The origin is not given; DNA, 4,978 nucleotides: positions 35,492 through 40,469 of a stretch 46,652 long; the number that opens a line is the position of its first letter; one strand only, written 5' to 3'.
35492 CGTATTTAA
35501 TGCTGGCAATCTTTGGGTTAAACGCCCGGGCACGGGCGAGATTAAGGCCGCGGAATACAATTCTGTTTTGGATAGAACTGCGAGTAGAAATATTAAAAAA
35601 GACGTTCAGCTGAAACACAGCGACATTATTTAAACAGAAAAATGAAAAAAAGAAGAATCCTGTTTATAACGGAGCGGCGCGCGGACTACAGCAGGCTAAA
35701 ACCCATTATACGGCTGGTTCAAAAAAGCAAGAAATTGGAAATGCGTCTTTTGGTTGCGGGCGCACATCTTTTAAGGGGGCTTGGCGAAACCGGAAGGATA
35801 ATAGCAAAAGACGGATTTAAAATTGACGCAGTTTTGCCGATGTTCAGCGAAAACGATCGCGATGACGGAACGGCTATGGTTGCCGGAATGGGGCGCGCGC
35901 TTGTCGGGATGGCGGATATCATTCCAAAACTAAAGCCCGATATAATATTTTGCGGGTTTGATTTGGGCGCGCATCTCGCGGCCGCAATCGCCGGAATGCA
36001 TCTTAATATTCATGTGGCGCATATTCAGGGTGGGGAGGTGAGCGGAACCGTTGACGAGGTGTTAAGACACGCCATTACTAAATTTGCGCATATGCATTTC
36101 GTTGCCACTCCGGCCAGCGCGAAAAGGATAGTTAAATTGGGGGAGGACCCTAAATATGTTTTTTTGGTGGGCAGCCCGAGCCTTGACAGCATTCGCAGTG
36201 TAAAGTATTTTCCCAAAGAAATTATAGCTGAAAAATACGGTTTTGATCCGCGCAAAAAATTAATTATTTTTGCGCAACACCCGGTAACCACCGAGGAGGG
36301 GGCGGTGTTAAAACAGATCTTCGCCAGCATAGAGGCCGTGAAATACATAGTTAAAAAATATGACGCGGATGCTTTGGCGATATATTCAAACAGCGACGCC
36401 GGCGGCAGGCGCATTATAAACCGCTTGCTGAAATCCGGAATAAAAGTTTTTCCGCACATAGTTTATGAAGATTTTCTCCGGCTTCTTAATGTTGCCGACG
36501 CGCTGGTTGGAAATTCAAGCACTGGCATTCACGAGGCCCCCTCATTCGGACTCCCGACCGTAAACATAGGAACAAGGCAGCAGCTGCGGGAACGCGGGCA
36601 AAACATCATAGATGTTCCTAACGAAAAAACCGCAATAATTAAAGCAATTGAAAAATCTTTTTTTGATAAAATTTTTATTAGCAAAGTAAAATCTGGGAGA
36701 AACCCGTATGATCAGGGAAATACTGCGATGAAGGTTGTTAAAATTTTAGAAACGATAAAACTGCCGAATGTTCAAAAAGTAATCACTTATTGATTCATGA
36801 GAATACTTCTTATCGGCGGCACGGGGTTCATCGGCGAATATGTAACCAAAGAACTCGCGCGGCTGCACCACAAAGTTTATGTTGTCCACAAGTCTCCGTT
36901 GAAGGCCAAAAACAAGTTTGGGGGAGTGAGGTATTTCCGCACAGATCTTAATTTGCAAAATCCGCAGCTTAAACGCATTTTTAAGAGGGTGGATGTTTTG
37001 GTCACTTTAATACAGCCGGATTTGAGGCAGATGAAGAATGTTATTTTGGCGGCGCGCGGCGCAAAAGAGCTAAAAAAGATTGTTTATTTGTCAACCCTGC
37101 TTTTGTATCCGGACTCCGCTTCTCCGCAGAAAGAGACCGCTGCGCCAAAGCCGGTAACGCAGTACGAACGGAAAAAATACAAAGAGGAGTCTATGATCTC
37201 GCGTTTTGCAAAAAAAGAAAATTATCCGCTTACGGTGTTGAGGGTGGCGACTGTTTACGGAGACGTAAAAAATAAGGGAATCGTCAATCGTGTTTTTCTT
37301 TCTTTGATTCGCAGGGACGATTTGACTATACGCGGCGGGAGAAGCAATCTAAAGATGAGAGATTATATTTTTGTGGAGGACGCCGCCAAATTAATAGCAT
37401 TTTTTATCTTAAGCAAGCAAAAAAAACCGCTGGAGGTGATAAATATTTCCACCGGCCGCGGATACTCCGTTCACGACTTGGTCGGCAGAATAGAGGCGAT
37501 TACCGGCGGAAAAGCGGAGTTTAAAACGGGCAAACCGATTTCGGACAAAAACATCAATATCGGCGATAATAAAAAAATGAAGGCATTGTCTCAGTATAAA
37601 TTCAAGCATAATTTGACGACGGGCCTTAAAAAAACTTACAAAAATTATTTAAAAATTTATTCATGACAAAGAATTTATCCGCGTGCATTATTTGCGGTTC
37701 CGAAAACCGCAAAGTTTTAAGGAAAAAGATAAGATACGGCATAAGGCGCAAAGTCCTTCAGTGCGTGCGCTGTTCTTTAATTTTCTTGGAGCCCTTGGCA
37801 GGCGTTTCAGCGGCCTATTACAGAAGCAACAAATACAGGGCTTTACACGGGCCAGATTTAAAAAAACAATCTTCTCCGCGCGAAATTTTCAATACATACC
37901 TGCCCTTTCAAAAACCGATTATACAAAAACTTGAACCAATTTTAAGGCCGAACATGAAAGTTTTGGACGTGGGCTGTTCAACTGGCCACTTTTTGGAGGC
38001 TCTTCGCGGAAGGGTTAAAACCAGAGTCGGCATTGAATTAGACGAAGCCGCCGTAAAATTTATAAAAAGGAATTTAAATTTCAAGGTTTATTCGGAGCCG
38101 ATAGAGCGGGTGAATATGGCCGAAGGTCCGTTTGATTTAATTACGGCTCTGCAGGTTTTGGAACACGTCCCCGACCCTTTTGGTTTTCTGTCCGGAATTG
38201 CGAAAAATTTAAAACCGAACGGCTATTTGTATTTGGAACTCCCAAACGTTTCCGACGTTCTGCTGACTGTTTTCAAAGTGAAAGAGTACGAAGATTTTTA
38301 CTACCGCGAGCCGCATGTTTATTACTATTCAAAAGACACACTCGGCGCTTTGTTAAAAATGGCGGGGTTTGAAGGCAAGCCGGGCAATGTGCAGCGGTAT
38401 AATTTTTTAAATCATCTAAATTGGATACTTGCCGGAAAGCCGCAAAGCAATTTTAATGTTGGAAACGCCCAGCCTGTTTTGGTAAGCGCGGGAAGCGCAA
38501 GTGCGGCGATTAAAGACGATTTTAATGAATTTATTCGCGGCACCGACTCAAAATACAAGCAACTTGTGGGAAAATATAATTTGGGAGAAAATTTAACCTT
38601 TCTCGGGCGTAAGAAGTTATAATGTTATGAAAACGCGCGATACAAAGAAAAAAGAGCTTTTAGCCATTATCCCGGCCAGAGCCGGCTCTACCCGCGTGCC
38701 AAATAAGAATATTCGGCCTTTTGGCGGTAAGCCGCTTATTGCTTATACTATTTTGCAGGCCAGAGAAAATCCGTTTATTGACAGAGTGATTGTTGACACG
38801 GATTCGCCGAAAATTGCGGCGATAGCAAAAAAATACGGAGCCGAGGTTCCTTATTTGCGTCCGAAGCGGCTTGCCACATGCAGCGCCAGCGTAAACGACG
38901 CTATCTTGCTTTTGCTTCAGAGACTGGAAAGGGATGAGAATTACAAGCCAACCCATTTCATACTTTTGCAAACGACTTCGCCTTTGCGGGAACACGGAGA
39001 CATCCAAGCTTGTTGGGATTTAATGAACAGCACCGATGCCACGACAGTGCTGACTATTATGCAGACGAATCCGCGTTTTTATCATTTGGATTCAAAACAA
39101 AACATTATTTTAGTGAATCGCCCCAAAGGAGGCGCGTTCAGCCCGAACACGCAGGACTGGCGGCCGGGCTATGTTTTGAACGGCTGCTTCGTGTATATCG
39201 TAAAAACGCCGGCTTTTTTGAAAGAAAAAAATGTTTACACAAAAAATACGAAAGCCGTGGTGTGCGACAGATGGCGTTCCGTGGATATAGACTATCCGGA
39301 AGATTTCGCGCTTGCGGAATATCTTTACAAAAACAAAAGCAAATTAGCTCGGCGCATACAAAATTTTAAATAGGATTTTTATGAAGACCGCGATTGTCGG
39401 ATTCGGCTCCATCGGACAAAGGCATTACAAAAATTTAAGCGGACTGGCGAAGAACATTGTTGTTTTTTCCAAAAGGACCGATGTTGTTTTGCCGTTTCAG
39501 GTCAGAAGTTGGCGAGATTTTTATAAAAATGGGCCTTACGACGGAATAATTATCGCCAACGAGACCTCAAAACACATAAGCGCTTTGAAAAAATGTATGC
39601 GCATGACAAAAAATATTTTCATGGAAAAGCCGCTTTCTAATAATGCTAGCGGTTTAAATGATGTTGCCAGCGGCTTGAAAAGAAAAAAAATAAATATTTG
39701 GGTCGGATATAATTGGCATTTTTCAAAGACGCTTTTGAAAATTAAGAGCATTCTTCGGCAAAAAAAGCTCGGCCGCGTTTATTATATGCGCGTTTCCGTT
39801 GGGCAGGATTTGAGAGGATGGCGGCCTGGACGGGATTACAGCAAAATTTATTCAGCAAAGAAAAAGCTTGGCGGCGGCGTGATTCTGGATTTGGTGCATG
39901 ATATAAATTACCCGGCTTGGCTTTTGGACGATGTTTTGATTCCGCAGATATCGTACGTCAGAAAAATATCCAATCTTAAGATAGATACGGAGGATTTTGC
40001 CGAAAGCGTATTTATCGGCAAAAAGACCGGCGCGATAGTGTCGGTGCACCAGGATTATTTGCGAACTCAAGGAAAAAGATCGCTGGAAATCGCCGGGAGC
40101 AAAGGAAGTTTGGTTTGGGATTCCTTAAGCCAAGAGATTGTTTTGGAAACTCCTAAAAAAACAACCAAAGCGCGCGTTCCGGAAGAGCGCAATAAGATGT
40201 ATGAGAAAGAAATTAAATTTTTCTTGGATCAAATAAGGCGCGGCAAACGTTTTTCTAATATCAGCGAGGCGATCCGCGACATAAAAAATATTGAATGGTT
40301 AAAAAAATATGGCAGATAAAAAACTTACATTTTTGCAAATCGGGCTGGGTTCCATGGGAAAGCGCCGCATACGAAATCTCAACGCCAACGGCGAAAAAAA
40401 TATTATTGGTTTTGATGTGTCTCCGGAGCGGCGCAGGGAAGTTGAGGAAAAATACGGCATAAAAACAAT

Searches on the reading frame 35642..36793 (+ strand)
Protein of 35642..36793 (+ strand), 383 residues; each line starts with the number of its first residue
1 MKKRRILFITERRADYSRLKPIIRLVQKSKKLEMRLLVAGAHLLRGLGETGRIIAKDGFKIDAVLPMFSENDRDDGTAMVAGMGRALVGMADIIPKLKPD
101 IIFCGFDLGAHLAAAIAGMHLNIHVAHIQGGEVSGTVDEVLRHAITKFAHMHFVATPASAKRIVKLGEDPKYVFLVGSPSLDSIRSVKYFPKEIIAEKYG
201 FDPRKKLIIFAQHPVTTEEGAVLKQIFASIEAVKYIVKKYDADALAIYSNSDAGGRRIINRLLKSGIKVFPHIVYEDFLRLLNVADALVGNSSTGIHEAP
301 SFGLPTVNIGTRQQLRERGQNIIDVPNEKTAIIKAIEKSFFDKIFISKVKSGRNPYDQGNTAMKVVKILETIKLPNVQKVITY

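Call 4: search_protein_families(library=pfam, proteins=[window:35642-36793:+], max_evalue=0.01)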
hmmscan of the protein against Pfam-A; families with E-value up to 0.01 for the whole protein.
window:35642-36793:+ (383 aa): 1 family
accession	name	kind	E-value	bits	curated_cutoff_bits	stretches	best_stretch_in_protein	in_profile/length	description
PF02350.25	Epimerase_2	-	2.2e-68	231.1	30.6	1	26-370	3-347/347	UDP-N-acetylglucosamine 2-epimerase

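Call 5: search_protein_families(library=ncbifam, proteins=[window:35642-36793:+], max_evalue=0.01)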
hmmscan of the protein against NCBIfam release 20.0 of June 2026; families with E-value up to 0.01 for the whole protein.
window:35642-36793:+ (383 aa): 4 families
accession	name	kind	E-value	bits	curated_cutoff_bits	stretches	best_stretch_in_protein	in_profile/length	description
TIGR03568.1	NeuC_NnaA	equivalog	6.7e-110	367.4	235.9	1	4-369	1-365/365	UDP-N-acetylglucosamine 2-epimerase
TIGR00236.1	wecB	equivalog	1.3e-23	83.8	210.15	1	9-371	6-364/366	non-hydrolyzing UDP-N-acetylglucosamine 2-epimerase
NF046086.1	BFO_1060_trans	domain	0.00058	19.1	200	0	93-214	42-171/365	BFO_1060 family glycosyltransferase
TIGR03252.1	TIGR03252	hypoth_equivalog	0.0076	15.8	136.5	0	201-262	58-117/189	HhH-GPD-type base excision DNA repair protein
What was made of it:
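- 35642..36793 (+): Hydrolysing UDP-GlcNAc 2-epimerase (NeuC). TIGR03568, 367 bits, cutoff 236 (call 5).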

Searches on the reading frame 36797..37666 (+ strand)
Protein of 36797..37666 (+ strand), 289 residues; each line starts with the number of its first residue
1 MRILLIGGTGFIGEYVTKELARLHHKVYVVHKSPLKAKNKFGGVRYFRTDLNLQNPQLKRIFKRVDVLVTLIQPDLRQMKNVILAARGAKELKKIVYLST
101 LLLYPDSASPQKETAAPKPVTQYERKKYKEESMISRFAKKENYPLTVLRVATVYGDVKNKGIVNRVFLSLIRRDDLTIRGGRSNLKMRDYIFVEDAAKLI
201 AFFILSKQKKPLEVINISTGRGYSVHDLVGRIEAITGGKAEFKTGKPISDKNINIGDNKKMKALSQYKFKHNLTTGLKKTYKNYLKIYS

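Call 4: search_protein_families(library=pfam, proteins=[window:36797-37666:+], max_evalue=0.01)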
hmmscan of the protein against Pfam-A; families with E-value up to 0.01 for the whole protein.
window:36797-37666:+ (289 aa): 9 families
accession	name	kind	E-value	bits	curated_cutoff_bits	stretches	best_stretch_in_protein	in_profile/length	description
PF01370.27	Epimerase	-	2e-24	86.8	20.9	1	3-217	1-239/240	NAD dependent epimerase/dehydratase family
PF16363.11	GDP_Man_Dehyd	-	1.2e-10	41.8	27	1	86-234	113-264/332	GDP-mannose 4,6 dehydratase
PF04321.23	RmlD_sub_bind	-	3e-09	36.8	27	1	84-177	85-174/287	RmlD substrate binding domain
PF05368.20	NmrA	-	1.3e-08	35.2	27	1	2-270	4-267/298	NmrA-like family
PF07993.18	NAD_binding_4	-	1.1e-07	31.8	20.1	1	71-165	108-218/258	Male sterility protein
PF13460.12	NAD_binding_10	-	1.6e-07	31.9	27.2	1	7-152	1-145/184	NAD(P)H-binding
PF03435.24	Sacchrp_dh_NADP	-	0.00017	22.4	25.1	1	3-75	1-79/129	Saccharopine dehydrogenase NADP binding domain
PF01073.25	3Beta_HSD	-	0.00019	21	22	1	5-157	2-185/280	3-beta hydroxysteroid dehydrogenase/isomerase family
PF02254.24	TrkA_N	-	0.0049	17.6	23.8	1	5-96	2-93/116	TrkA-N domain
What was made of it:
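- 36797..37666 (+): SDR epimerase/dehydratase-family protein. Role unknown. PF01370 (call 4).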

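Call 5: search_protein_families(library=ncbifam, proteins=[window:36797-37666:+], max_evalue=0.01)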
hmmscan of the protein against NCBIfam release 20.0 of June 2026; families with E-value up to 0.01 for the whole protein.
window:36797-37666:+ (289 aa): 18 families
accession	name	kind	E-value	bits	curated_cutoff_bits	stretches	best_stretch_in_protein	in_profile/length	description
TIGR01179.1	galE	equivalog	2.7e-19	69.2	262.3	1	90-281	111-322/332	UDP-glucose 4-epimerase GalE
TIGR04180.1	EDH_00030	hypoth_equivalog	3e-12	46.2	475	1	75-270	97-295/297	NAD-dependent 4,6-dehydratase LegB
TIGR01181.1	dTDP_gluc_dehyt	equivalog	1.4e-11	44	365.1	1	82-286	107-313/321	dTDP-glucose 4,6-dehydratase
NF047922.1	GDPFucSynFcl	equivalog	4.1e-11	42.9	500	1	184-286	203-303/308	GDP-L-fucose synthase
TIGR02197.1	heptose_epim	equivalog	9.1e-09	34.9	274.6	1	88-237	102-261/316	ADP-glyceromanno-heptose 6-epimerase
TIGR01746.1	Thioester-redct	subfamily_domain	1.5e-07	31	213.35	1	89-171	125-218/371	thioester reductase domain-containing protein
TIGR03466.1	HpnA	hypoth_equivalog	1.9e-06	27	367.65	1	2-156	2-173/327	hopanoid-associated sugar epimerase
TIGR01214.1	rmlD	equivalog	2.4e-06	26.9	224.05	1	85-176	85-173/285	dTDP-4-dehydrorhamnose reductase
NF011728.1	PRK15181.1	equivalog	2.8e-06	26.6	760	1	78-286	120-339/348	Vi polysaccharide biosynthesis UDP-N-acetylglucosaminuronic acid C-4 epimerase TviC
NF007490.0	PRK10084.1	subfamily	1.5e-05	24.2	649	1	112-286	156-336/361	dTDP-glucose 4,6-dehydratase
TIGR01777.1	yfcH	hypoth_equivalog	3.5e-05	23.5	207.35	1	3-42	1-40/292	TIGR01777 family oxidoreductase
NF007956.0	PRK10675.1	subfamily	0.00014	21.1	394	0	91-242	115-286/338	UDP-glucose 4-epimerase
NF043036.1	ErythonDh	equivalog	0.00024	20.4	325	0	77-240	102-270/321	D-erythronate dehydrogenase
NF005754.0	PRK07578.1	equivalog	0.00085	19.2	167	1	1-30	1-29/200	short chain dehydrogenase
NF042422.1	oxyalk_red_OleD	equivalog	0.002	17.6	580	0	1-53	1-52/329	2-alkyl-3-oxoalkanoate reductase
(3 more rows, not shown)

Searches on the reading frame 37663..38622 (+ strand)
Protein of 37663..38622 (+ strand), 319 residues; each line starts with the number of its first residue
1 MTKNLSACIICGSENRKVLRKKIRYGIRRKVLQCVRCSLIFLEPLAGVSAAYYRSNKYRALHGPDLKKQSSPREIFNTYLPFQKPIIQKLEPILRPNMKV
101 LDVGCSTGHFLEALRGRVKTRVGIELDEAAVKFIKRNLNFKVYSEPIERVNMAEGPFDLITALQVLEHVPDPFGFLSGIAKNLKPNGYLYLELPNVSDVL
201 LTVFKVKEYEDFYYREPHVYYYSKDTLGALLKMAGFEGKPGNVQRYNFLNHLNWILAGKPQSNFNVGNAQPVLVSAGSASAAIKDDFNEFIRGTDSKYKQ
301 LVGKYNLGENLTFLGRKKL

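Call 4: search_protein_families(library=pfam, proteins=[window:37663-38622:+], max_evalue=0.01)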
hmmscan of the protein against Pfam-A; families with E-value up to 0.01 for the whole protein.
window:37663-38622:+ (319 aa): 11 families
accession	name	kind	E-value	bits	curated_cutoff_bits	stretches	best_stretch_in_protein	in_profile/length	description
PF13489.12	Methyltransf_23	-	9.1e-28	97.5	27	1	85-237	11-160/164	Methyltransferase domain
PF08241.18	Methyltransf_11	-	6.8e-16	59.1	21.2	1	101-191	1-95/95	Methyltransferase domain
PF13847.12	Methyltransf_31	-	9.6e-16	58.2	27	1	95-205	2-121/145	Methyltransferase domain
PF08242.18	Methyltransf_12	-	5.8e-13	49.8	30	1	101-189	1-98/98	Methyltransferase domain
PF13649.12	Methyltransf_25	-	1e-12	49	27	1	100-187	1-97/97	Methyltransferase domain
PF07021.18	MetW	-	3.8e-05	23.9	21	1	91-173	8-92/193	Methionine biosynthesis protein MetW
PF05219.18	DREV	-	4.7e-05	23.1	26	1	97-194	95-191/265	DREV methyltransferase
PF01728.25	FtsJ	-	0.00077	19.9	24.1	1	91-129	16-56/181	FtsJ-like methyltransferase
PF06325.19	PrmA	-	0.00093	19.2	22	1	87-188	152-255/296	Ribosomal protein L11 methyltransferase (PrmA)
PF00398.26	RrnaAD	-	0.002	17.7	24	1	85-146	21-77/263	Ribosomal RNA adenine dimethylase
PF08003.17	Methyltransf_9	-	0.0027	17.1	23.8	1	97-236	116-260/315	Protein of unknown function (DUF1698)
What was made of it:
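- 37663..38622 (+): Methyltransferase MT1. It is specific to this window and has no family partner in the related loci. Methyltransf_23 E 9e-28 (call 4).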

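Call 5: search_protein_families(library=ncbifam, proteins=[window:37663-38622:+], max_evalue=0.01)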
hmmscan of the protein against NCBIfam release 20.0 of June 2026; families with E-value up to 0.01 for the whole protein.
window:37663-38622:+ (319 aa): 14 families
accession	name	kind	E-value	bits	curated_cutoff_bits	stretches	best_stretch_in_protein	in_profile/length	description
TIGR01983.1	UbiG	equivalog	3.6e-11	42.8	102.95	1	97-192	50-152/228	bifunctional 2-polyprenyl-6-hydroxyphenol methylase/3-demethylubiquinol 3-O-methyltransferase UbiG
NF045667.1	MTase_DVU1556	equivalog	3.4e-10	39.7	155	1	95-191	21-119/213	DVU_1556 family methyltransferase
TIGR02072.1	BioC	equivalog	2.7e-09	37.2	184.95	1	84-191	17-132/244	malonyl-ACP O-methyltransferase BioC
TIGR00452.1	TIGR00452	equivalog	5.6e-08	32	275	1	97-237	118-263/316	tRNA 5-methoxyuridine(34)/uridine 5-oxyacetic acid(34) synthase CmoB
NF011650.0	PRK15068.1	equivalog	1.5e-07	30.6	209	1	96-236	122-268/324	tRNA 5-methoxyuridine(34)/uridine 5-oxyacetic acid(34) synthase CmoB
TIGR04345.1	ovoA_Cterm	equivalog_domain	4.1e-05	23.2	170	1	156-194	134-172/242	putative 4-mercaptohistidine N1-methyltransferase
TIGR02081.1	metW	equivalog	9.5e-05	22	189.5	1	91-139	8-58/194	methionine biosynthesis protein MetW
TIGR02469.1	CbiT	equivalog_domain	0.00011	22.5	78.3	1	94-140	17-65/124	precorrin-6Y C5,15-methyltransferase (decarboxylating) subunit CbiT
NF043040.1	corrin_prot_MT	hypoth_equivalog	0.00044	19.8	180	1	93-153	38-107/216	corrinoid protein-associated methyltransferase CpaM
NF008686.0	PRK11705.1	equivalog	0.00078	18.6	400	1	86-191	159-265/383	cyclopropane fatty acyl phospholipid synthase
NF041536.1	ArsM_DUF2284_UU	exception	0.0034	15.8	575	1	97-191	77-180/459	arsenite methyltransferase/DUF2284 domain selenoprotein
NF002463.0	PRK01683.1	equivalog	0.0059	16.2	297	1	97-195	32-132/258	trans-aconitate 2-methyltransferase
TIGR00740.1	TIGR00740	equivalog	0.0083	15.8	193.3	0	86-139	43-100/239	carboxy-S-adenosyl-L-methionine synthase CmoA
NF011529.0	PRK14968.1-3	equivalog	0.0087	15.5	162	0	95-140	33-78/198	putative methyltransferase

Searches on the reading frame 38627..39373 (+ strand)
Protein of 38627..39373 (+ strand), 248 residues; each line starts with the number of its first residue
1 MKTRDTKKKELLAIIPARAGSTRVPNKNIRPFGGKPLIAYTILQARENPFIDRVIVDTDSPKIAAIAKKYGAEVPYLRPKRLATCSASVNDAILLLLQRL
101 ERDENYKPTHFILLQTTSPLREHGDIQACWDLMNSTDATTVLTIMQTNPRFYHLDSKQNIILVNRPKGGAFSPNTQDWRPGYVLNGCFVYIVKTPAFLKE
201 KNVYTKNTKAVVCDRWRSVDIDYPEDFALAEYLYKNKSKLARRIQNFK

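Call 4: search_protein_families(library=pfam, proteins=[window:38627-39373:+], max_evalue=0.01)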
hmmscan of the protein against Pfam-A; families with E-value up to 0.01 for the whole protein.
window:38627-39373:+ (248 aa): 2 families
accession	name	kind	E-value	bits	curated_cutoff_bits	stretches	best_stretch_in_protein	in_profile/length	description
PF02348.25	CTP_transf_3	-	2.8e-26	93.1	22.6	1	13-236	2-208/217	Cytidylyltransferase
PF12804.13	NTP_transf_3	-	0.0032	18.1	27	1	26-92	15-79/160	MobA-like NTP transferase domain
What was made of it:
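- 38627..39373 (+): CMP-nonulosonate synthetase (NeuA/PseF-like). It is the first gene of the NeuA-Gfo1-Gfo2-MT2-amidinotransferase-CE4 cassette. PF02348 (call 4).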

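Call 5: search_protein_families(library=ncbifam, proteins=[window:38627-39373:+], max_evalue=0.01)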
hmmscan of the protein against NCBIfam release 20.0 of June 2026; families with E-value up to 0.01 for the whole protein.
window:38627-39373:+ (248 aa): 7 families
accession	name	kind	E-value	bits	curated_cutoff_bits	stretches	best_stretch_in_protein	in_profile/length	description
TIGR03584.1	PseF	equivalog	1.9e-45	155.2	205.7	1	12-235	1-221/222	pseudaminic acid cytidylyltransferase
NF003952.0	PRK05450.1-5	subfamily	3.5e-16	59.1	193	1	10-157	2-140/250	3-deoxy-manno-octulosonate cytidylyltransferase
NF009905.0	PRK13368.1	subfamily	8.6e-16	58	255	1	11-147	3-128/243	3-deoxy-manno-octulosonate cytidylyltransferase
NF003948.0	PRK05450.1-1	equivalog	3.7e-12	46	281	1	8-139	3-126/248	3-deoxy-manno-octulosonate cytidylyltransferase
NF003950.0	PRK05450.1-3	subfamily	4.6e-12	45.8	234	1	12-147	4-131/248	3-deoxy-manno-octulosonate cytidylyltransferase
TIGR00466.1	kdsB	equivalog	8.9e-10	38.4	155.2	1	12-75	4-66/241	3-deoxy-manno-octulosonate cytidylyltransferase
TIGR00453.1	ispD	equivalog_domain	0.0062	16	181.3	0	13-79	2-67/219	2-C-methyl-D-erythritol 4-phosphate cytidylyltransferase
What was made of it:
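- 38627..39373 (+): TIGR03584, 155 bits (call 5).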

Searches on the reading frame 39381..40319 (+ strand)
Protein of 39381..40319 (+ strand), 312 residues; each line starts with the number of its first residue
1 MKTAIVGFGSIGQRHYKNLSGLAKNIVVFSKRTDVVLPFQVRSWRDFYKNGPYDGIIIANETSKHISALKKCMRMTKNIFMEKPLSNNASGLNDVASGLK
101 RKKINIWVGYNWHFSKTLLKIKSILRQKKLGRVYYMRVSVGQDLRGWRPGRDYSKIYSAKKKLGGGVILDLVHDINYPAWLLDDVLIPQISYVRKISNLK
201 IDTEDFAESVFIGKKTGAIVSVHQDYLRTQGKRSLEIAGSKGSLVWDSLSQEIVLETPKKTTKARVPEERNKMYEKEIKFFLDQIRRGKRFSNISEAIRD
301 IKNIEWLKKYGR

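Call 4: search_protein_families(library=pfam, proteins=[window:39381-40319:+], max_evalue=0.01)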
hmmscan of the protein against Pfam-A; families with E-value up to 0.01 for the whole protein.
window:39381-40319:+ (312 aa): 3 families
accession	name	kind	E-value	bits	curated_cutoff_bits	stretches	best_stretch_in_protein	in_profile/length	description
PF22725.1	GFO_IDH_MocA_C3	-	1.4e-11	44.9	27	1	119-245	2-124/124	GFO/IDH/MocA C-terminal domain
PF01408.29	GFO_IDH_MocA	-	2.3e-08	35.2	24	1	2-110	2-120/120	Oxidoreductase family, NAD-binding Rossmann fold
PF02894.22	GFO_IDH_MocA_C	-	4.3e-06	27.1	22.9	1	122-267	1-154/218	Oxidoreductase family, C-terminal alpha/beta domain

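Call 5: search_protein_families(library=ncbifam, proteins=[window:39381-40319:+], max_evalue=0.01)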
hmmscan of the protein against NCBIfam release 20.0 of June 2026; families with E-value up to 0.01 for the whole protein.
window:39381-40319:+ (312 aa): 8 families
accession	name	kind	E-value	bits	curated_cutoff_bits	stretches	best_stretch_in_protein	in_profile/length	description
TIGR04380.1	myo_inos_iolG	equivalog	7.2e-21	74.4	355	1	1-291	2-302/330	inositol 2-dehydrogenase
NF040723.1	UDP-GlcNAcDh_Arch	equivalog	8e-17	61.7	450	1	1-290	1-279/302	UDP-N-acetylglucosamine 3-dehydrogenase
NF041392.1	XylDh_Gfo6_Halo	equivalog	1.1e-09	37.6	350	1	44-305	74-336/350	D-xylose 1-dehydrogenase Gfo6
NF052679.1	InsChiInosDhIolG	equivalog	9.7e-09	34.7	540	1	50-288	64-294/343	bifunctional inositol 2-dehydrogenase/D-chiro-inositol 1-dehydrogenase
NF052479.1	LevoglcsnDh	equivalog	6.7e-05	21.7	650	1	42-171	63-190/386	levoglucosan dehydrogenase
NF008607.0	PRK11579.1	subfamily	0.00054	19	330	1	45-139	57-151/346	oxidoreductase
NF007574.0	PRK10206.1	equivalog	0.0038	16.3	352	1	56-135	69-148/345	oxidoreductase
NF058561.1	BT_2158_fam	equivalog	0.0061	15.2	750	0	41-133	83-177/487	glycoside 3-dehydrogenase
